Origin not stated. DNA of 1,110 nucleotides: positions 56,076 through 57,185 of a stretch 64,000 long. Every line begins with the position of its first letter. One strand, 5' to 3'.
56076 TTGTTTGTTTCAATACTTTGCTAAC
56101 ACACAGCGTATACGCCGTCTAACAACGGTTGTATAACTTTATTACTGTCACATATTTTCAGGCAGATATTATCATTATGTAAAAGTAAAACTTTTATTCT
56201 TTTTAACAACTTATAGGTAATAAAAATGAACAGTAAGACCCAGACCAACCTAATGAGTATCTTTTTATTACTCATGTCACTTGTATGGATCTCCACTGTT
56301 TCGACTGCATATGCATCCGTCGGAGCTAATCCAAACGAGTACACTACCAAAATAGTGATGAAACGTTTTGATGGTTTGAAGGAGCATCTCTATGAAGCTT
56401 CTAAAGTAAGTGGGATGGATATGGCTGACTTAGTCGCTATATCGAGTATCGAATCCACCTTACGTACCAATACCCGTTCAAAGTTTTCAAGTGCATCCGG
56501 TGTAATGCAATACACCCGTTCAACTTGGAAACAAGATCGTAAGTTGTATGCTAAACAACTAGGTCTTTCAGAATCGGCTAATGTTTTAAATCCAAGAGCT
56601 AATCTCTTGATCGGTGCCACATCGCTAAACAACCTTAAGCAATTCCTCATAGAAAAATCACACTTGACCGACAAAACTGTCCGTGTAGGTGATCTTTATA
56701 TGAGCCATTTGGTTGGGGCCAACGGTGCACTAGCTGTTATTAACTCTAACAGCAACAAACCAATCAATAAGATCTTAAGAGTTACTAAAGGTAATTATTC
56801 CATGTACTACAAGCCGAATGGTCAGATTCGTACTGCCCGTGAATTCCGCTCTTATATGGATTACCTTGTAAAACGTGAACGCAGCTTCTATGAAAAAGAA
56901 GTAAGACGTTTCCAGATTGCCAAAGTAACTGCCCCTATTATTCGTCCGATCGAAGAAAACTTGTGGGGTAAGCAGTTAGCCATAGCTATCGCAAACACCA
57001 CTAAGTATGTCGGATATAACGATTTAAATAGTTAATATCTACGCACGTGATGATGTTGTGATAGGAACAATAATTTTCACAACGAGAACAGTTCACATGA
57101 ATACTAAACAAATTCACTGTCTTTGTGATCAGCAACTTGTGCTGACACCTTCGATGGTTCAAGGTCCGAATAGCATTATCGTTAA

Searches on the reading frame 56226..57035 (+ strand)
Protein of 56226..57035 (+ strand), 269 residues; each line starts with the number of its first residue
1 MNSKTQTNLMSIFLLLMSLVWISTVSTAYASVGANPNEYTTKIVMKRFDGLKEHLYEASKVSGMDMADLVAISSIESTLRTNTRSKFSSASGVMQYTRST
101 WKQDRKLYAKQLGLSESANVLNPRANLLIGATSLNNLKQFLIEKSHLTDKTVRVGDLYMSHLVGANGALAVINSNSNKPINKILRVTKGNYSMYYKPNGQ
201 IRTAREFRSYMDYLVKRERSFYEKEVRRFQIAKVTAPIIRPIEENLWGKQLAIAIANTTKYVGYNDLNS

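Call 70: search_protein_families(library=pfam, proteins=[window:56226-57035:+], max_evalue=0.01)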
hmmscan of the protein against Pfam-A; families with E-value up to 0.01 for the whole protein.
window:56226-57035:+ (269 aa): 1 family
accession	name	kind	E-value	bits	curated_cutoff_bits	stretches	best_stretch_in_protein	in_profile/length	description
PF01464.25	SLT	-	1.8e-06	27.9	21.3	1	58-139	6-81/117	Transglycosylase SLT domain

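Call 91: search_protein_families(library=ncbifam, proteins=[window:56226-57035:+], max_evalue=1)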
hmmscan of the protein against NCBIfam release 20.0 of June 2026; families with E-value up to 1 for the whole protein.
window:56226-57035:+ (269 aa): 1 family
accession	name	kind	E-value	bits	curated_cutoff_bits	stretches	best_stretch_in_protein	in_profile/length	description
NF012014.0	PRK15470.1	equivalog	4.6e-07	29.6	233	1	39-188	27-173/203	membrane-bound lytic murein transglycosylase EmtA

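Call 97: search_dna_similar(query=window:56226-57035:+, collection=phages, mode=protein, max_rows=12)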
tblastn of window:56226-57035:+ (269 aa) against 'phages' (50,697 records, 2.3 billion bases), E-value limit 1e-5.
Records with a match: 189; places in all: 229; records where one place covers at least 80% of the query: 79.
Best place of each record, by identity: 80-90% 2; 60-80% 4; <60% 183.
By first word of the organism name: Pseudomonas 53; Erwinia 46; Aeromonas 24; Serratia 21; Klebsiella 14; Ralstonia 7; Salmonella 5; Xanthomonas 3; Edwardsiella 2; Kosakonia 2; and 10 more.
By host as written in the record: Erwinia amylovora 27; Pseudomonas aeruginosa 25; Klebsiella pneumoniae 14; Erwinia amylovora ATCC 29780 12; Aeromonas hydrophila 11; - 8; Pseudomonas aeruginosa PAO1 8; Ralstonia solanacearum 5; and 52 more.
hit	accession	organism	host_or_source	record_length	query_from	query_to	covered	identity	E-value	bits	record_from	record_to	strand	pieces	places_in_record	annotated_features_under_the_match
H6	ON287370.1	Serratia phage vB_SmaM-Sureiya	Serratia marcescens LVF3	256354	1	269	100%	85.5%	3e-147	461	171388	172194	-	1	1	lysozyme-like protein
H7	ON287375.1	Serratia phage vB_SmaM-Yubaba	Serratia marcescens LVF3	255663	1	269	100%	85.1%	1e-146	459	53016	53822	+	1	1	putative endolysin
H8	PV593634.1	Shewanella phage SXP01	Shewanella xiamenensis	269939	1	264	98%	73.9%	3e-107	346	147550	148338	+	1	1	putative lytic murein transglycosylase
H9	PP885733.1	Pantoea phage Survivor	Pantoea sp.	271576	9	269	97%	65.9%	2e-101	329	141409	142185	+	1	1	endolysin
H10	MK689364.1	Edwardsiella phage pEt-SU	Edwardsiella tarda ATCC 15941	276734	9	269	97%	65.6%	4e-99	323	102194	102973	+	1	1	putative endolysin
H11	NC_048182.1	Edwardsiella phage pEt-SU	Edwardsiella tarda ATCC 15941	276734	9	269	97%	65.6%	4e-99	323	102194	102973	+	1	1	transglycosylase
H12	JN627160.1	Pseudomonas phage OBP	Pseudomonas fluorescens Pf1.1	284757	7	265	96%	52.7%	5e-74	251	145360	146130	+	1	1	putative lytic murein transglycosylase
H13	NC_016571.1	Pseudomonas phage OBP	Pseudomonas fluorescens Pf1.1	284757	7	265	96%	52.7%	5e-74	251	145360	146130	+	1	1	transglycosylase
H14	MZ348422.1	Kosakonia phage Kc263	Kosakonia cowanii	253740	4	264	97%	49.4%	1e-72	246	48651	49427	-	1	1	lytic transglycosylase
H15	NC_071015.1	Kosakonia phage Kc263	Kosakonia cowanii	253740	4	264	97%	49.4%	1e-72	246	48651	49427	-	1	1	transglycosylase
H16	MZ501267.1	Erwinia phage AH04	Erwinia billingiae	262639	7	264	96%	46.5%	2e-69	238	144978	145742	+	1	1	148: endolysin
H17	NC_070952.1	Erwinia phage AH04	Erwinia billingiae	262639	7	264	96%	46.5%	2e-69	238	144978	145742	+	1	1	148: transglycosylase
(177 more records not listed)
